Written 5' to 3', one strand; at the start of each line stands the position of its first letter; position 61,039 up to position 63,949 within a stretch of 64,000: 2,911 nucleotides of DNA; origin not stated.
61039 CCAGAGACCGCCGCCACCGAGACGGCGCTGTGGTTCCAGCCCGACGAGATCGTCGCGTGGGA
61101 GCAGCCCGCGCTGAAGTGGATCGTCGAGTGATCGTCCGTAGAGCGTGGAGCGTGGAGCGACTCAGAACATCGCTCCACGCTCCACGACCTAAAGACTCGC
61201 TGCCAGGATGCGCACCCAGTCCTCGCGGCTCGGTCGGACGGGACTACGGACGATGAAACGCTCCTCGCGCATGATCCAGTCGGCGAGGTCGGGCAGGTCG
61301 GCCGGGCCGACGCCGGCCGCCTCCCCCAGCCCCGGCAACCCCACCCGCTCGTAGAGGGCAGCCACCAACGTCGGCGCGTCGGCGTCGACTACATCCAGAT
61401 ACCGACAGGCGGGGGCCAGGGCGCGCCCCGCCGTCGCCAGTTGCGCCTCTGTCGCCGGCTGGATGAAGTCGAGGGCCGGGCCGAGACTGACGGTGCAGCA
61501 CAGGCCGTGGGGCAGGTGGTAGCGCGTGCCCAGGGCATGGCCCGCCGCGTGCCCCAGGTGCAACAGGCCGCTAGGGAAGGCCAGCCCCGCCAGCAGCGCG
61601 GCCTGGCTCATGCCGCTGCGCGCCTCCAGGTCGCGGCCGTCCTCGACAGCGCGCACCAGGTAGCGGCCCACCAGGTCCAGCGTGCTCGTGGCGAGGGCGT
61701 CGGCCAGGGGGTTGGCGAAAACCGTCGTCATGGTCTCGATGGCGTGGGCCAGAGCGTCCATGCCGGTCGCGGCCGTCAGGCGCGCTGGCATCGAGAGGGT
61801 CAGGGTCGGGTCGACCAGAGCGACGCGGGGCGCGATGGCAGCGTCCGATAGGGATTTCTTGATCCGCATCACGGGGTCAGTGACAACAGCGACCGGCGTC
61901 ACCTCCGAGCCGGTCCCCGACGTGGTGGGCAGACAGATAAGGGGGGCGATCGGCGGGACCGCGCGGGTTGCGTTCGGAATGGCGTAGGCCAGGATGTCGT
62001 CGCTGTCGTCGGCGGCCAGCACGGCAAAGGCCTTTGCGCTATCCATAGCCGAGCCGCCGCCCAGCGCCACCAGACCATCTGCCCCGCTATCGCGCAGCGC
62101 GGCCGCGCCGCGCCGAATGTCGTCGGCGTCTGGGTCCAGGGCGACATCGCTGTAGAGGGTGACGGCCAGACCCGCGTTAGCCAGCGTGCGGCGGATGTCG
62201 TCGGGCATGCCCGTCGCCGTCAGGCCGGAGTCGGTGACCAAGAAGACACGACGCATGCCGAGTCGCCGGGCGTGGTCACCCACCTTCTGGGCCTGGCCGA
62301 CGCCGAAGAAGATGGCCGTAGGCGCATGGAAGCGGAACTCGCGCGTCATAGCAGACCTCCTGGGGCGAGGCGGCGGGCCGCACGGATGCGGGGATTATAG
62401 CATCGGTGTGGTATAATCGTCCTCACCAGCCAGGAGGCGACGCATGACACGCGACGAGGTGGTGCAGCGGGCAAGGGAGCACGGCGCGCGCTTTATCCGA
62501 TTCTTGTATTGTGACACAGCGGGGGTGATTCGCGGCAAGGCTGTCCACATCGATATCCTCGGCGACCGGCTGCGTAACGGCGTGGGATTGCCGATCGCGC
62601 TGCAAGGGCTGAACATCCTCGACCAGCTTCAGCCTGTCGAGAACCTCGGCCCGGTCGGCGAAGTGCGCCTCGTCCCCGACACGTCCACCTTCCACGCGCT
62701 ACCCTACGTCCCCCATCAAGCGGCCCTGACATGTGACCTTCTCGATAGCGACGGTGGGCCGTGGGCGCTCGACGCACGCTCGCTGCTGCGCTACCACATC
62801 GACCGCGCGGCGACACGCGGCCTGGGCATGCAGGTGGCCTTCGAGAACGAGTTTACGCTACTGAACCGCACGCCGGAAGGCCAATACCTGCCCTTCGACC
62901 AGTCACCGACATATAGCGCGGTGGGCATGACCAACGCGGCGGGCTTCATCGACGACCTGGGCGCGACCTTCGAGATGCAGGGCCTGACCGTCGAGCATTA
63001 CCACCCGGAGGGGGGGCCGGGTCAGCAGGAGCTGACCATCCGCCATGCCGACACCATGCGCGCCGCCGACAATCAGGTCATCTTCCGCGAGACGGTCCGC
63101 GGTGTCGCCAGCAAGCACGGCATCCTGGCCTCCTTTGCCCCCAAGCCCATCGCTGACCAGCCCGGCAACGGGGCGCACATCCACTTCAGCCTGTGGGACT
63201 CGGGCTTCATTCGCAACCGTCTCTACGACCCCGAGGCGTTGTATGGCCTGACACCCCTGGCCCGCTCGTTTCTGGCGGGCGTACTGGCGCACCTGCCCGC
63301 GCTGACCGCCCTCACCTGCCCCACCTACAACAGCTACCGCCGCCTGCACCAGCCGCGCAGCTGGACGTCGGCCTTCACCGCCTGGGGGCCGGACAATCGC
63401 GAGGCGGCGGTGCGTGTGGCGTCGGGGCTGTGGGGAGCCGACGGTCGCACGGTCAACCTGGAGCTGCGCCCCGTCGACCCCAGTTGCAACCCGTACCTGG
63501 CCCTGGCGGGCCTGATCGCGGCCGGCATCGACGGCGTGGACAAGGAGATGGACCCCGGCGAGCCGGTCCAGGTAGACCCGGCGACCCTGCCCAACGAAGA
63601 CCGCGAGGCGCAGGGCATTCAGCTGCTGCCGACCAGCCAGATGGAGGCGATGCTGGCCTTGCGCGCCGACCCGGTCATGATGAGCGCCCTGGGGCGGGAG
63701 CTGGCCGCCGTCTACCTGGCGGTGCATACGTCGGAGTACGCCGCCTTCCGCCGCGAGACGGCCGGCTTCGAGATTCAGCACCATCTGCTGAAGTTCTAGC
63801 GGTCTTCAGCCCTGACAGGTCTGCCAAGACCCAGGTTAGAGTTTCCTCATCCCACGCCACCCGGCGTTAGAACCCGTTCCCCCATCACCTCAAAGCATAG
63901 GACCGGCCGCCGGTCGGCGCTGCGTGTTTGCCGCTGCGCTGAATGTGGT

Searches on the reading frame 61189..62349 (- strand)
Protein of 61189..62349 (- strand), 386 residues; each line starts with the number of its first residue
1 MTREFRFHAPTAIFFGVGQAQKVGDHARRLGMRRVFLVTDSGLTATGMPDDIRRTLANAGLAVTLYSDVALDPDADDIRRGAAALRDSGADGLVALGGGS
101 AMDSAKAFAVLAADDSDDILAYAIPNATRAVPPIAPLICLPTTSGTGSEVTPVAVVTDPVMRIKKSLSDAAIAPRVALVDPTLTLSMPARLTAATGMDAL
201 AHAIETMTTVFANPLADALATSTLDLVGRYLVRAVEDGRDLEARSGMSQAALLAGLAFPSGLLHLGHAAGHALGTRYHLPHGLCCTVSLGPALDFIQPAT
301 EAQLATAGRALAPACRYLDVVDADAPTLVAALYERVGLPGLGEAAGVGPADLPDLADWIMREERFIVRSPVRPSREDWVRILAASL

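Call 25: search_protein_families(library=pfam, proteins=[window:61189-62349:-], max_evalue=0.0001)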
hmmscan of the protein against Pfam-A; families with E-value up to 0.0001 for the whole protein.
window:61189-62349:- (386 aa): 4 families
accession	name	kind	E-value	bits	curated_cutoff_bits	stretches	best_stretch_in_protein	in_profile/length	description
PF00465.25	Fe-ADH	-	6.4e-48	163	31.3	1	10-181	1-168/168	Iron-containing alcohol dehydrogenase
PF25137.1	ADH_Fe_C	-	3.3e-36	125.2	27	1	192-385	1-193/194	Fe-containing alcohol dehydrogenase family, C-terminal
PF13685.12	Fe-ADH_2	-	1.6e-11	44.8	28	1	16-110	3-95/149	Iron-containing alcohol dehydrogenase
PF13458.12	Peripla_BP_6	-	3.5e-05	24.1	31.7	1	19-108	121-210/343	Periplasmic binding protein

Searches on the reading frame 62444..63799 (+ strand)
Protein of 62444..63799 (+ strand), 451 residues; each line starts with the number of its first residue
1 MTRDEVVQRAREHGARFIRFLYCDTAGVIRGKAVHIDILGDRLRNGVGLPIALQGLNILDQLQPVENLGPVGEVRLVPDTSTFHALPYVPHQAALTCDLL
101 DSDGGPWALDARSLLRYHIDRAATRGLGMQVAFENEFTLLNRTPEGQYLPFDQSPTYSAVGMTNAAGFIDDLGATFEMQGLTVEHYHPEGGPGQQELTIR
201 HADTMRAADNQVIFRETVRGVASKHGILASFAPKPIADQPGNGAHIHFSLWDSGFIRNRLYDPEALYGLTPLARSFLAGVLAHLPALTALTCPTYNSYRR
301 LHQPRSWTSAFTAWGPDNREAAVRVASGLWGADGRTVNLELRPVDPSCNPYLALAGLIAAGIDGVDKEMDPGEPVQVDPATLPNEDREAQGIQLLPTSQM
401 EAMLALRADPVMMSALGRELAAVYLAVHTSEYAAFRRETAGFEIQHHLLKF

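Call 25: search_protein_families(library=pfam, proteins=[window:62444-63799:+], max_evalue=0.0001)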
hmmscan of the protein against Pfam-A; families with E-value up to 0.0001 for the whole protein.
window:62444-63799:+ (451 aa): 2 families
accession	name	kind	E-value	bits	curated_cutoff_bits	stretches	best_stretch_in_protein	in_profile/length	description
PF00120.29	Gln-synt_C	-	1e-90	304.7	24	1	110-445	3-342/344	Glutamine synthetase, catalytic domain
PF16952.10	Gln-synt_N_2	-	3e-27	95.1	35.7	1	5-107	5-112/112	Glutamine synthetase N-terminal domain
